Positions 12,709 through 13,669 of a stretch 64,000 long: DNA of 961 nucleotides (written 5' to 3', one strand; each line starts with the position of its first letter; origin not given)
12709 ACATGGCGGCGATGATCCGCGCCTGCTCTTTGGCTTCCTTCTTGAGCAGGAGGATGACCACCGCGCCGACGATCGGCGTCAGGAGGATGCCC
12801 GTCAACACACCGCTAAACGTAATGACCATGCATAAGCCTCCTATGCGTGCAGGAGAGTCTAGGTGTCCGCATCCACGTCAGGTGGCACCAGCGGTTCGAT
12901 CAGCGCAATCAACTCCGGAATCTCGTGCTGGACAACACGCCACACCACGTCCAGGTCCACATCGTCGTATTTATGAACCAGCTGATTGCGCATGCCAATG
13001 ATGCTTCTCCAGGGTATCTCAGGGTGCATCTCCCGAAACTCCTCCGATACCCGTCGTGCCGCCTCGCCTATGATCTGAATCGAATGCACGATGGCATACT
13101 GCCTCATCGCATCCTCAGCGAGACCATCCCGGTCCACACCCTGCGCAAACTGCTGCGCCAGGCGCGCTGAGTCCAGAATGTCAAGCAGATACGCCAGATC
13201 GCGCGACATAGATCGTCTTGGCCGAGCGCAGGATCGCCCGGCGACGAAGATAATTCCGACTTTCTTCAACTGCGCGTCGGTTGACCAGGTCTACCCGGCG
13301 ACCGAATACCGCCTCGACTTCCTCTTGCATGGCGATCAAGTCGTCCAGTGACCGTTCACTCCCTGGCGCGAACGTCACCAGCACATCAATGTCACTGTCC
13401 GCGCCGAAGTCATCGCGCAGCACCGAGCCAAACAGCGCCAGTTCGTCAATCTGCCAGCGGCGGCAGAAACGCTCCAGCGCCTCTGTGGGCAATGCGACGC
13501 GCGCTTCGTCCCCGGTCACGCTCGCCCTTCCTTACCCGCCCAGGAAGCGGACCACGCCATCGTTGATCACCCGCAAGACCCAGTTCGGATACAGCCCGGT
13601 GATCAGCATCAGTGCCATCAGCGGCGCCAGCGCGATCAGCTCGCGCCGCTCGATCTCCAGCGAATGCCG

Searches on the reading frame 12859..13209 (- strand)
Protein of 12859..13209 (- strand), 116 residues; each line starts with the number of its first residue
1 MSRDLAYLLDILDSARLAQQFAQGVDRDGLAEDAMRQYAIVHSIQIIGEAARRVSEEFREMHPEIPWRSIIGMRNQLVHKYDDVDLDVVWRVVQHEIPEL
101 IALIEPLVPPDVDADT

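Call 7: search_protein_families(library=pfam, proteins=[window:12859-13209:-], max_evalue=0.1)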
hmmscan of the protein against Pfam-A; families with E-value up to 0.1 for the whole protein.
window:12859-13209:- (116 aa): 1 family
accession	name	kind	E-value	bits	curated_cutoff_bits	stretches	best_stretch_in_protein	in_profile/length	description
PF01934.22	HepT-like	-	2e-29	102.1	23.5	1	11-105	1-118/120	Ribonuclease HepT-like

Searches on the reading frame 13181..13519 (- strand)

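Call 7: search_protein_families(library=pfam, proteins=[window:13181-13519:-], max_evalue=0.1)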
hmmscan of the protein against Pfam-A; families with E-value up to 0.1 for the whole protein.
window:13181-13519:- (112 aa): 3 families
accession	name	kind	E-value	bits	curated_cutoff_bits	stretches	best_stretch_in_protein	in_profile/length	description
PF01909.29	NTP_transf_2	-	2e-17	63.8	21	1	13-90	3-81/93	Nucleotidyltransferase domain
PF18765.7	Polbeta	-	1.3e-09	38.5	26.9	1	19-104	7-88/93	Polymerase beta, Nucleotidyltransferase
PF22600.2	MTPAP-like_central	-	0.037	14.5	27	1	18-66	33-78/139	Poly(A) RNA polymerase, mitochondrial-like, central palm domain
